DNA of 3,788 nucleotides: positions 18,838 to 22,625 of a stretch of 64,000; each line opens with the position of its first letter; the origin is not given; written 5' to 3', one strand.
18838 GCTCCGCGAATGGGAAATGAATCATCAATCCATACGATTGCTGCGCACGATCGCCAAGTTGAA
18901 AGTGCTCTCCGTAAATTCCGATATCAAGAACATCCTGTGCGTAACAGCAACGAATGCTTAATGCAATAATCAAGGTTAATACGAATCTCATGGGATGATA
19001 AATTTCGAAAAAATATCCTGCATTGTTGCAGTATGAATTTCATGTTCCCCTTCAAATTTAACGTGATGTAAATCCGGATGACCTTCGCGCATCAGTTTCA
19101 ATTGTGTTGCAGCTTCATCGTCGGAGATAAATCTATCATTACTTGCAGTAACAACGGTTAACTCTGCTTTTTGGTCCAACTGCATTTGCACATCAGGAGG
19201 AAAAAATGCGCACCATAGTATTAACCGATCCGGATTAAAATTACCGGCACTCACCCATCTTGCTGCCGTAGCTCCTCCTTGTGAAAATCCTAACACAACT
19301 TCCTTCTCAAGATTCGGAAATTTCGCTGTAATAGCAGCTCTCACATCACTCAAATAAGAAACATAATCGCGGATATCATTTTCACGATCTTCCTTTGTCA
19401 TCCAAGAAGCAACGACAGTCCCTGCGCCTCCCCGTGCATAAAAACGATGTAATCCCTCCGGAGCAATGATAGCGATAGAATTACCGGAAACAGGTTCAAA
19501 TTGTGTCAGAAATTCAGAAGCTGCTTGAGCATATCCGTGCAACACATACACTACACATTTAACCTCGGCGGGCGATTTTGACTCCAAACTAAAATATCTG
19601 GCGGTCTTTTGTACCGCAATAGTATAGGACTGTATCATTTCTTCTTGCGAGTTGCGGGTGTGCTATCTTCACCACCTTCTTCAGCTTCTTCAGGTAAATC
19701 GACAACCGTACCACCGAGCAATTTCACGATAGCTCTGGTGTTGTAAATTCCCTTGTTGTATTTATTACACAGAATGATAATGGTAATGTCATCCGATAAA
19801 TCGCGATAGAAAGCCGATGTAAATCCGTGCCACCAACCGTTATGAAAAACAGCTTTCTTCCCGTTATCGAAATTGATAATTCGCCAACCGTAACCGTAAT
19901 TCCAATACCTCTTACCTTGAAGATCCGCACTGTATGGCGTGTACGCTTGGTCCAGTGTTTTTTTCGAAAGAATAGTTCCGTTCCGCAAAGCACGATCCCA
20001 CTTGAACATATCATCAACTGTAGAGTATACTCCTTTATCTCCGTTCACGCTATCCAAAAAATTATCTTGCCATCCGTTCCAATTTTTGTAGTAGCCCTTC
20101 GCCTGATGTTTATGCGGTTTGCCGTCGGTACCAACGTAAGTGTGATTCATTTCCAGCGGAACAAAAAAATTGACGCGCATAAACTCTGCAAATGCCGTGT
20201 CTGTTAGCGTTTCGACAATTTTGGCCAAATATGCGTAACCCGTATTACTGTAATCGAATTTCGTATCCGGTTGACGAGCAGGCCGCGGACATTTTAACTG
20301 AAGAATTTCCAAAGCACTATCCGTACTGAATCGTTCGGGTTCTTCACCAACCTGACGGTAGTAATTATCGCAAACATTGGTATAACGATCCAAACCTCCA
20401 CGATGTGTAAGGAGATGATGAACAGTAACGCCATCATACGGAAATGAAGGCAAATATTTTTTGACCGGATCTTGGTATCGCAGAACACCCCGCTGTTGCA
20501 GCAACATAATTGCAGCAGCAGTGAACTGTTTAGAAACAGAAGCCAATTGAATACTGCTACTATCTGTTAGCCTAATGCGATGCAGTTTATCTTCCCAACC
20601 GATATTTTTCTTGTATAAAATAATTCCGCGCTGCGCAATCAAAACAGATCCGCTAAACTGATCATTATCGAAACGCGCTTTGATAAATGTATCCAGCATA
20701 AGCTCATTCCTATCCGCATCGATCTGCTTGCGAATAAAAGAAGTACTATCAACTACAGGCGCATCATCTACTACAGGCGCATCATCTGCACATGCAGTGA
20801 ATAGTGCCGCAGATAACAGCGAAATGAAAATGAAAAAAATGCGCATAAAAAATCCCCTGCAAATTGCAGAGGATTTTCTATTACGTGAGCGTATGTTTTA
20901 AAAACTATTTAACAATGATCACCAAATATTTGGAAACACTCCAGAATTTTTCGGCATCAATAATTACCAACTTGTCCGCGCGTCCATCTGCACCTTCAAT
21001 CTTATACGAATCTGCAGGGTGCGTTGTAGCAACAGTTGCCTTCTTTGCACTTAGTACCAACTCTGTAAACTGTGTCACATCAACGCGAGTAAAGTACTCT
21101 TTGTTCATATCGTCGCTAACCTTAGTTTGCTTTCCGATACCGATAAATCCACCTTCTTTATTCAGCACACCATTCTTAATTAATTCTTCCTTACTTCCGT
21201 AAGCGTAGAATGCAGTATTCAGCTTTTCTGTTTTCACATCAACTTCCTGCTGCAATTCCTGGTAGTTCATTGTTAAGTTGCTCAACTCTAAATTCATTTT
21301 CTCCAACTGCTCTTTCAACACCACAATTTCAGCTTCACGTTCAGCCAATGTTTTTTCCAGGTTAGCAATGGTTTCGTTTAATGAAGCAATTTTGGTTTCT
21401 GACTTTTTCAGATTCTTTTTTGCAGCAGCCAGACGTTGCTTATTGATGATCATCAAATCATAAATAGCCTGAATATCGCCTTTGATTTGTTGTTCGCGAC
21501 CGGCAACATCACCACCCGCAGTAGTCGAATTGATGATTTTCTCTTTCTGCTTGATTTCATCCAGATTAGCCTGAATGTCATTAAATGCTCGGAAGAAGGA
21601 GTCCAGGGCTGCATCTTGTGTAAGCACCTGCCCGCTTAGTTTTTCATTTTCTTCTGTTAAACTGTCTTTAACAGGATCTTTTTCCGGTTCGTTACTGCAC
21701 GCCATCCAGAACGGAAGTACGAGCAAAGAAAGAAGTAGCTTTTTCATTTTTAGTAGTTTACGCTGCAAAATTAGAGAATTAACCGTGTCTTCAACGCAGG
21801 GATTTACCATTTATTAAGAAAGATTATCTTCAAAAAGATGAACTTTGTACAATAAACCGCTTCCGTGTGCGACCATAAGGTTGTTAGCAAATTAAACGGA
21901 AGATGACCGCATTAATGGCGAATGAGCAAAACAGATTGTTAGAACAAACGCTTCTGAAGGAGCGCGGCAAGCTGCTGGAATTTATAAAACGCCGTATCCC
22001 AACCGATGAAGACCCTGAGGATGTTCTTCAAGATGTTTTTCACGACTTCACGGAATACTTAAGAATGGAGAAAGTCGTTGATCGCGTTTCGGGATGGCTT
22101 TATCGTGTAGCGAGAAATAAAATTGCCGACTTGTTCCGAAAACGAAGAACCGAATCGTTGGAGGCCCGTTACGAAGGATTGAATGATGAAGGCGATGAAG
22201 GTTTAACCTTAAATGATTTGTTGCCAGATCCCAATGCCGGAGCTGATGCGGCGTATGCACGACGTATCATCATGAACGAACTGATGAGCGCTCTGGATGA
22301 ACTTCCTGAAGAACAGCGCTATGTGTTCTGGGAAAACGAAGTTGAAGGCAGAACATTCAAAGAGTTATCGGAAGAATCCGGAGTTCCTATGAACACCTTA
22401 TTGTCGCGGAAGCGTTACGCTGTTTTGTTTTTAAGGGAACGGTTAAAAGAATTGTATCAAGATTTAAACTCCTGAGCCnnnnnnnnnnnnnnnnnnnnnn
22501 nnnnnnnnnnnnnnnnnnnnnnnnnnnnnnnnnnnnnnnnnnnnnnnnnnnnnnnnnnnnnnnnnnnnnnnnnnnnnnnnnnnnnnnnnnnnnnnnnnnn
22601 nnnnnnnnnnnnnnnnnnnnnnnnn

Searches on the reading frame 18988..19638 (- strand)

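Call 82: search_protein_families(library=pfam, proteins=[window:18988-19638:-], max_evalue=0.00001)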
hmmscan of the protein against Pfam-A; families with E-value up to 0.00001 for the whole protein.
window:18988-19638:- (216 aa): 1 family
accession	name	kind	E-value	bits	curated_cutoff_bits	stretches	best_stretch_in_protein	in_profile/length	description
PF03959.19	FSH1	-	7.7e-06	26.2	21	0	56-200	37-200/211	Serine hydrolase (FSH1)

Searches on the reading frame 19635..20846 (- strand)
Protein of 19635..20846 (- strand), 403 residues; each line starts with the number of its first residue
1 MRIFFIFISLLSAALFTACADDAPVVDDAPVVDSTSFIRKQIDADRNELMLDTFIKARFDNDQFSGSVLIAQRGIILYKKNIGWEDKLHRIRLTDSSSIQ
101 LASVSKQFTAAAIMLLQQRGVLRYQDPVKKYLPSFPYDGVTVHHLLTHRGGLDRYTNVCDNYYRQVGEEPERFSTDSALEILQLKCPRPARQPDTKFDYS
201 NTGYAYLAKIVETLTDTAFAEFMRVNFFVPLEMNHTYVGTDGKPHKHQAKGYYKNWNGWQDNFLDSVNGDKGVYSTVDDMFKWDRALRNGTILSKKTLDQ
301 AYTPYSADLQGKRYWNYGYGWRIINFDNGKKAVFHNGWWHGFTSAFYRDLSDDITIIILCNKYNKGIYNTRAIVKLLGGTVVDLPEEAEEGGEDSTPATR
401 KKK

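Call 82: search_protein_families(library=pfam, proteins=[window:19635-20846:-], max_evalue=0.00001)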
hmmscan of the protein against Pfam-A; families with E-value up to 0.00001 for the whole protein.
window:19635-20846:- (403 aa): 1 family
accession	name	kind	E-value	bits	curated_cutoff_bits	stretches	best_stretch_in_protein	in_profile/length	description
PF00144.29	Beta-lactamase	-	2.2e-56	191.8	27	1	64-364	15-312/329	Beta-lactamase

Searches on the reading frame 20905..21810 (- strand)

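Call 82: search_protein_families(library=pfam, proteins=[window:20905-21810:-], max_evalue=0.00001)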
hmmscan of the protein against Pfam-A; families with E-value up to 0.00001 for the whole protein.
window:20905-21810:- (301 aa): 1 family
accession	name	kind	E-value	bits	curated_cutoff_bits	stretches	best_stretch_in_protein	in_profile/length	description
PF06103.16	DUF948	-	5.9e-06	26.8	37.2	0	146-205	19-78/89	Bacterial protein of unknown function (DUF948)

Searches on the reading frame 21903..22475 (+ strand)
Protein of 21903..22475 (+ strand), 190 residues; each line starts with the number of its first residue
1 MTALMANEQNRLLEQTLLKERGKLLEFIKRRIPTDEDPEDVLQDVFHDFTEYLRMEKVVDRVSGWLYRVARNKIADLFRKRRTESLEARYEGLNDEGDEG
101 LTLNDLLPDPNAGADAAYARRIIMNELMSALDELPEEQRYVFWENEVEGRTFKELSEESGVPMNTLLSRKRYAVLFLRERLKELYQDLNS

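Call 82: search_protein_families(library=pfam, proteins=[window:21903-22475:+], max_evalue=0.00001)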
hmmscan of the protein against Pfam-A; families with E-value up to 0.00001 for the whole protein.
window:21903-22475:+ (190 aa): 2 families
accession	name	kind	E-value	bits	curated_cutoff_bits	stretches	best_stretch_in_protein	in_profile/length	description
PF04542.20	Sigma70_r2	-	3.3e-08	33.6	24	1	21-82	6-69/71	Sigma-70 region 2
PF08281.18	Sigma70_r4_2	-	3.4e-07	30.3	25.7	1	125-165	2-42/54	Sigma-70, region 4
